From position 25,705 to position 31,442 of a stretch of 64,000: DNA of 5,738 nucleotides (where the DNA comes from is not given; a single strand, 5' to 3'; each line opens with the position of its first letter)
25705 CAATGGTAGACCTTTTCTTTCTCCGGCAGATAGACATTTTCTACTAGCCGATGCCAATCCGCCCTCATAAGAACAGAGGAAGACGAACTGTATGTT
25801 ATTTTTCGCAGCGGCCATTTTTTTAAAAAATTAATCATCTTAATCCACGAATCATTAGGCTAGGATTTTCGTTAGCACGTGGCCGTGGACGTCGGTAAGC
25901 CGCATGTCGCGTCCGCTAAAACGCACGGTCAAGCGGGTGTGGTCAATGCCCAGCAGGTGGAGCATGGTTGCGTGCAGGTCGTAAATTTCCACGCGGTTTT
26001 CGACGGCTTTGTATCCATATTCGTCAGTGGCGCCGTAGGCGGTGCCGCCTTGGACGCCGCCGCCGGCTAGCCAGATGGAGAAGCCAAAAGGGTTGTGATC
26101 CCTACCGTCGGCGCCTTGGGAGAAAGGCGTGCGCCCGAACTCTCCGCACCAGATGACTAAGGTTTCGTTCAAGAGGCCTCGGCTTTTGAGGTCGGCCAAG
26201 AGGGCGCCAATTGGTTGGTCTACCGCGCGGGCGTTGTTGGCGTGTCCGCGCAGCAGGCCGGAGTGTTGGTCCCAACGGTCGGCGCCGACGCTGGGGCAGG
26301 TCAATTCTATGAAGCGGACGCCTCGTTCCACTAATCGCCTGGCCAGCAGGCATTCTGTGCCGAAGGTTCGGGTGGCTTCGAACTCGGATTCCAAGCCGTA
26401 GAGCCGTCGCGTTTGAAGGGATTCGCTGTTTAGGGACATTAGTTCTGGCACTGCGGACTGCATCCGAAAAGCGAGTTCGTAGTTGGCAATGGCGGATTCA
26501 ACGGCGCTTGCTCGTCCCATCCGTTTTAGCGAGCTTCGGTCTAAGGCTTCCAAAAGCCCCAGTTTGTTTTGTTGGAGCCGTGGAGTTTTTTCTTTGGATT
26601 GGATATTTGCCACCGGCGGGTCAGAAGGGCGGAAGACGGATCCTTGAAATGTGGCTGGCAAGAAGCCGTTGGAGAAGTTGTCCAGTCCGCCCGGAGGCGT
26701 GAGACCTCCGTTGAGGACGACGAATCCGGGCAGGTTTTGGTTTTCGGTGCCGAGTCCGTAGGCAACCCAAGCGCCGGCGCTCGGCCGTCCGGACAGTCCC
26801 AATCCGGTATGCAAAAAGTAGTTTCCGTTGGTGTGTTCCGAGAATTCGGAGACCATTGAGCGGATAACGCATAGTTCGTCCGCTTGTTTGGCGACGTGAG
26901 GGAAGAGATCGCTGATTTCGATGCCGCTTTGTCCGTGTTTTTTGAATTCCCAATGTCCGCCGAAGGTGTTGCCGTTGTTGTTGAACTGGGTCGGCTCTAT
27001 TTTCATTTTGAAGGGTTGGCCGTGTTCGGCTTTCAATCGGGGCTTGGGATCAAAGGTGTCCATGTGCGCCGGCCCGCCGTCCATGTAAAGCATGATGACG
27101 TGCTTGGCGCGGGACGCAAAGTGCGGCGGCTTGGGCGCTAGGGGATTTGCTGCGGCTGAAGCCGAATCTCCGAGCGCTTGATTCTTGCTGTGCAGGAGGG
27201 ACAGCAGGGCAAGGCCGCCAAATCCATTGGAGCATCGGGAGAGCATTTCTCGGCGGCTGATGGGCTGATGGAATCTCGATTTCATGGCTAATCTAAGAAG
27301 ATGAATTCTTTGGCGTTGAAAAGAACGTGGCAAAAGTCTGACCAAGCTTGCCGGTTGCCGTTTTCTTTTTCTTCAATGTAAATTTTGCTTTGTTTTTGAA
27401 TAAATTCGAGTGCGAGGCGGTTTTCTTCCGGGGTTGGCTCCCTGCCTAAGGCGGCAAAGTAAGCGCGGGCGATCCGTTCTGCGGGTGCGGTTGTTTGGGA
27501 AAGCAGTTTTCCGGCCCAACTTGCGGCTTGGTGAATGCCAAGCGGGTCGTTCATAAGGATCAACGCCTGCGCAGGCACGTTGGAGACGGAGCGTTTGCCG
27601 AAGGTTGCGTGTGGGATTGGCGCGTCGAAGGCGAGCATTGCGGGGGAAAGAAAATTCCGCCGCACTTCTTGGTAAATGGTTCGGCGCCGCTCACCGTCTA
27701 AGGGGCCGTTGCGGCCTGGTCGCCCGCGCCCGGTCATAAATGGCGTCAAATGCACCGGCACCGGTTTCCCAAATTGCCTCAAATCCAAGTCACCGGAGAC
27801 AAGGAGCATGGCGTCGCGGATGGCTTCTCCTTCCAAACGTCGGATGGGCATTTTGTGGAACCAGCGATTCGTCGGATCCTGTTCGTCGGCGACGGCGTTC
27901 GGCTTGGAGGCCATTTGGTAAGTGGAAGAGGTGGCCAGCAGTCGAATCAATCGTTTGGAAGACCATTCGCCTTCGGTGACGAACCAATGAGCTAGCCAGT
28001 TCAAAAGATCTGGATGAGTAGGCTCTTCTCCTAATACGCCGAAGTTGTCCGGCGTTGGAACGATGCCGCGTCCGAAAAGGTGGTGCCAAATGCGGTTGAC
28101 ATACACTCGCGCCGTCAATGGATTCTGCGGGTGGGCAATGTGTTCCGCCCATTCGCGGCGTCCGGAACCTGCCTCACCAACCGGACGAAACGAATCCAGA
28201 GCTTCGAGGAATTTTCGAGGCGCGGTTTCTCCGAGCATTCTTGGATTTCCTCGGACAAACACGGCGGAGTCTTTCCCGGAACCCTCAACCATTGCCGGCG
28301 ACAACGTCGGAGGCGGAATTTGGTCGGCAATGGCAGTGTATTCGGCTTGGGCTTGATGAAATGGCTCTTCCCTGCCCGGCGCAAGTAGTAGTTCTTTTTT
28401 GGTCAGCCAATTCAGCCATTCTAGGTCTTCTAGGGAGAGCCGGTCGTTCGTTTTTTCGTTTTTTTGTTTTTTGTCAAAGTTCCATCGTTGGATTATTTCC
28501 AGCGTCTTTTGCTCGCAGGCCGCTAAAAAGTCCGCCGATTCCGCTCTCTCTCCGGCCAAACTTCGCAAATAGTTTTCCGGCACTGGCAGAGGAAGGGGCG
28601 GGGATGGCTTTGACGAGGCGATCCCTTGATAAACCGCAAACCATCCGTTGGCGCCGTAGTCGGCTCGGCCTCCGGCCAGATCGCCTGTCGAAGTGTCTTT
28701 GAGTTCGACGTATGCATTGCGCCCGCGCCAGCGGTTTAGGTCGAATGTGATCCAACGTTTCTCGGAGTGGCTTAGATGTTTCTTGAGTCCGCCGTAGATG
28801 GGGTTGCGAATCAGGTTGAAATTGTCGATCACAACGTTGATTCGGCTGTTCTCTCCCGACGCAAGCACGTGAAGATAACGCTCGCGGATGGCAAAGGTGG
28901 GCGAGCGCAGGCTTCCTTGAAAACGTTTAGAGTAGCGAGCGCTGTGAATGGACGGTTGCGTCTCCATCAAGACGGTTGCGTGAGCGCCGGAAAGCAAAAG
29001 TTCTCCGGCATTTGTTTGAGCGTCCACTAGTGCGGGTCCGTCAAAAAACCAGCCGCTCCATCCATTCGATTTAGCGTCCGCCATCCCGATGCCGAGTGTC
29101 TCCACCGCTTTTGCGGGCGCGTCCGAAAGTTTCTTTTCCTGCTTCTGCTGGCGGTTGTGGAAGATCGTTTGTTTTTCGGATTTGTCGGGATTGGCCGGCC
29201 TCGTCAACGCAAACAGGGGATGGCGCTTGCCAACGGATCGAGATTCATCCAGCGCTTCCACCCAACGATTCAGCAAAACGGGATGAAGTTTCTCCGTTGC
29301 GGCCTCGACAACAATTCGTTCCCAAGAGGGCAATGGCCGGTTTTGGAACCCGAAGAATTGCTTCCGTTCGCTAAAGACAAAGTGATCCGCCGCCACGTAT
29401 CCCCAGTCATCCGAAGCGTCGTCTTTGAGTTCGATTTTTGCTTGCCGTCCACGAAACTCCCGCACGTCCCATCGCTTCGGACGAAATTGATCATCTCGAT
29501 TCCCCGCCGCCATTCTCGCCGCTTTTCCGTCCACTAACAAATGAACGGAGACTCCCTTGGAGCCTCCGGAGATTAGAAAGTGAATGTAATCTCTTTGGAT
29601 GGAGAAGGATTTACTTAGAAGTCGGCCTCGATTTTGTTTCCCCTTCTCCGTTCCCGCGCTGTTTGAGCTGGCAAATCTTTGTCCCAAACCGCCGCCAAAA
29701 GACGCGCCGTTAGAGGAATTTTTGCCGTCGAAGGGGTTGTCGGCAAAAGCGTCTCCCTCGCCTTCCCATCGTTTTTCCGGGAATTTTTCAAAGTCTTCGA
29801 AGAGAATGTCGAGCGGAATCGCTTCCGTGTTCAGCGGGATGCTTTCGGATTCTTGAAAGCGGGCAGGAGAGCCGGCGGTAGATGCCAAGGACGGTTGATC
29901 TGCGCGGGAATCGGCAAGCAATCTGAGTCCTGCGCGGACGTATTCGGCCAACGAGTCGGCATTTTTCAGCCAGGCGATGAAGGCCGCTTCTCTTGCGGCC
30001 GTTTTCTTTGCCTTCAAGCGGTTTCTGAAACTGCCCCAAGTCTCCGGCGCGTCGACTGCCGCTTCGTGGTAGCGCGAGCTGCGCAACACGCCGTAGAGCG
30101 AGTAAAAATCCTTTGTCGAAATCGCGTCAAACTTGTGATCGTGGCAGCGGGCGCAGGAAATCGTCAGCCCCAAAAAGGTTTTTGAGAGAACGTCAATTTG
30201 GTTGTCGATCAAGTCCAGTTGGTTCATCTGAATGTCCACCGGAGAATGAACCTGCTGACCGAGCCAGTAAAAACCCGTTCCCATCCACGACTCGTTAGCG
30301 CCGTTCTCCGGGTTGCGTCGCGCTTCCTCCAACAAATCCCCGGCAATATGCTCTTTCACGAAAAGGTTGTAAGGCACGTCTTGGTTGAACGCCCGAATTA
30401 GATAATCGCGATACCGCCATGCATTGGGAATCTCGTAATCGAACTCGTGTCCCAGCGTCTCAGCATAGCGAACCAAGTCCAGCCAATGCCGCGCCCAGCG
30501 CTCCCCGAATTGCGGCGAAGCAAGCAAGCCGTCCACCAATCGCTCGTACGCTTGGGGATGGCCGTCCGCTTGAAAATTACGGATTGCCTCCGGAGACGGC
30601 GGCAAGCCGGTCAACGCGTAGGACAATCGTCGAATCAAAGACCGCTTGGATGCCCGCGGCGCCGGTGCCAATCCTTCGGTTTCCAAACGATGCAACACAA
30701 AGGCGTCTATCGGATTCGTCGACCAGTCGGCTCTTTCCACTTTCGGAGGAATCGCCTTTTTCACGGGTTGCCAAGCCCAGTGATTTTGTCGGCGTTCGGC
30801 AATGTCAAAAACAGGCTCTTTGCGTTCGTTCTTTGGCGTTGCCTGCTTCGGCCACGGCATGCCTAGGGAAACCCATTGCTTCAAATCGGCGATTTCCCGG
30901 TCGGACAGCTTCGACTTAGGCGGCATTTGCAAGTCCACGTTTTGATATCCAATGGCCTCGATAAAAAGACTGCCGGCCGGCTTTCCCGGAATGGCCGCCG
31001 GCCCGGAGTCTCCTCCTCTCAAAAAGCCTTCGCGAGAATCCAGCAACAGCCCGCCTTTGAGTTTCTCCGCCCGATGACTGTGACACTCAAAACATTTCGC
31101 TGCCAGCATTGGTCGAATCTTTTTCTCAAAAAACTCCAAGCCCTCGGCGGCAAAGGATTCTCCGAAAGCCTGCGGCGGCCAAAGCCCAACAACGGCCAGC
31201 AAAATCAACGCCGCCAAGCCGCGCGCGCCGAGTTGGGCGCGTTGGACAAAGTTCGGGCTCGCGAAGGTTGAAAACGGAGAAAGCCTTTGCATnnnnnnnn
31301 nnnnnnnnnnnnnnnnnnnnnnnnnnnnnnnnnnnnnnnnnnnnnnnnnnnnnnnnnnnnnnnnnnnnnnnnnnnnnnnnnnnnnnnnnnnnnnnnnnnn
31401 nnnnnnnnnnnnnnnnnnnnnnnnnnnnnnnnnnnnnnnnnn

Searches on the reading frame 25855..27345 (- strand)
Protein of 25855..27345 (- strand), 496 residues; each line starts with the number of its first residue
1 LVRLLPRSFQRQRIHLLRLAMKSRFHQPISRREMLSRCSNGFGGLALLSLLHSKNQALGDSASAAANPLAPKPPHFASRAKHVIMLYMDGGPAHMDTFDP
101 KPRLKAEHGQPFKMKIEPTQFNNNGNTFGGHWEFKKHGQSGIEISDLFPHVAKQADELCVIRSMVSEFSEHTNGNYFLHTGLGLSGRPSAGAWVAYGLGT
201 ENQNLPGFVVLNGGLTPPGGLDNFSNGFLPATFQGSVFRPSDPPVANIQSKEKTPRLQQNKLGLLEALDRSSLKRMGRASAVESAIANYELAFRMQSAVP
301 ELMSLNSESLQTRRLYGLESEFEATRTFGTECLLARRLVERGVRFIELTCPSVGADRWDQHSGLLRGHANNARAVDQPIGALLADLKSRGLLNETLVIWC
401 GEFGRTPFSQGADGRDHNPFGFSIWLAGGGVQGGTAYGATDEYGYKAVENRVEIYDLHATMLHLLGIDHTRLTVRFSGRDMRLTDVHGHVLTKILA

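Call 42: search_protein_families(library=pfam, proteins=[window:25855-27345:-], max_evalue=0.00001)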
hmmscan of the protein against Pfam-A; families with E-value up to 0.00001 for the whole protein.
window:25855-27345:- (496 aa): 1 family
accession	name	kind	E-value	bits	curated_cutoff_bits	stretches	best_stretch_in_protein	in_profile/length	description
PF07394.17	DUF1501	-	9.4e-149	496.2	27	1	80-495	1-390/390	Protein of unknown function (DUF1501)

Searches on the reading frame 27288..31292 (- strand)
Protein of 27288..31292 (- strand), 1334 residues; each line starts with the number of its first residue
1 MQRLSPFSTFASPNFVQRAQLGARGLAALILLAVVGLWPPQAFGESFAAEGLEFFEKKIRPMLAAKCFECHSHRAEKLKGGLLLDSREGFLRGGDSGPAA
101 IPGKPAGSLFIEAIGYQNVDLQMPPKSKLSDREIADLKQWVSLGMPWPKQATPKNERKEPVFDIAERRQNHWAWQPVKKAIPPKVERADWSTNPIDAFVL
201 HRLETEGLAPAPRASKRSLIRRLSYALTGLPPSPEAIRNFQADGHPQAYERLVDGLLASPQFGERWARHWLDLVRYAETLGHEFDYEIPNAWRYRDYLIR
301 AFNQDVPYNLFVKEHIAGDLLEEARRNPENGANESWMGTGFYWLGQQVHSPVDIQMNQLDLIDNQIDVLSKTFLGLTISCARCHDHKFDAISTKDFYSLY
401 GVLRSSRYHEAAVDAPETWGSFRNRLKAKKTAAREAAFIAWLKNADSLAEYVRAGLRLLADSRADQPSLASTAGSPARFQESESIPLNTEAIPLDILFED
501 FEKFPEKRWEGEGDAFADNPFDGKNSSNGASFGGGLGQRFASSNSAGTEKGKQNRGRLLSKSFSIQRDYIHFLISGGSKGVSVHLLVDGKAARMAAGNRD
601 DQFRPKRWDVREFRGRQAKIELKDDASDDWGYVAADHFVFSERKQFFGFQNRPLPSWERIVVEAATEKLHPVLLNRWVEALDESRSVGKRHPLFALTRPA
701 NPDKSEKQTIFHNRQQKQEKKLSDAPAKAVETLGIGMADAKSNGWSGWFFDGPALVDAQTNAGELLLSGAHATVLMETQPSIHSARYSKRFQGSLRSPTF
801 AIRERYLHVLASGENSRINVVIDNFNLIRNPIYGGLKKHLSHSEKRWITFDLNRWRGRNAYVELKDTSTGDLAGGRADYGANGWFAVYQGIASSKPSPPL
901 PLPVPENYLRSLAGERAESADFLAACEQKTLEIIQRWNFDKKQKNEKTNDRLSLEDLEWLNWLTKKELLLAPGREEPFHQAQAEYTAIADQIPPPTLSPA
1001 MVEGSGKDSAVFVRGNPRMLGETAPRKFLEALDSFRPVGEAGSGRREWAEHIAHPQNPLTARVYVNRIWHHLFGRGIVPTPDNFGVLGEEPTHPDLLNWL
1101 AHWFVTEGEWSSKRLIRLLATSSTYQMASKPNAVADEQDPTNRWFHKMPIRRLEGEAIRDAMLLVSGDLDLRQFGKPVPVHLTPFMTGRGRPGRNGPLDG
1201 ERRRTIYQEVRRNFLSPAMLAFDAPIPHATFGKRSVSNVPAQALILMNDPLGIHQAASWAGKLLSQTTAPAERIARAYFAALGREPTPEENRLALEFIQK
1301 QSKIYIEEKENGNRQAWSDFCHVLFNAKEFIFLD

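Call 42: search_protein_families(library=pfam, proteins=[window:27288-31292:-], max_evalue=0.00001)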
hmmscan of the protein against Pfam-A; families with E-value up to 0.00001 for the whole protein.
window:27288-31292:- (1334 aa): 3 families
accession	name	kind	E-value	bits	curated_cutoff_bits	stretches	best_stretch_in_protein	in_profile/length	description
PF07583.16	PSCyt2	-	7.3e-80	268.3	29.8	1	194-407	1-208/209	Protein of unknown function (DUF1549)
PF07587.16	PSD1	-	1.9e-78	263.7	28.5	1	1045-1297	2-243/244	Protein of unknown function (DUF1553)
PF07635.16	PSCyt1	-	4.8e-14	53.2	22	1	67-126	1-58/59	Planctomycete cytochrome C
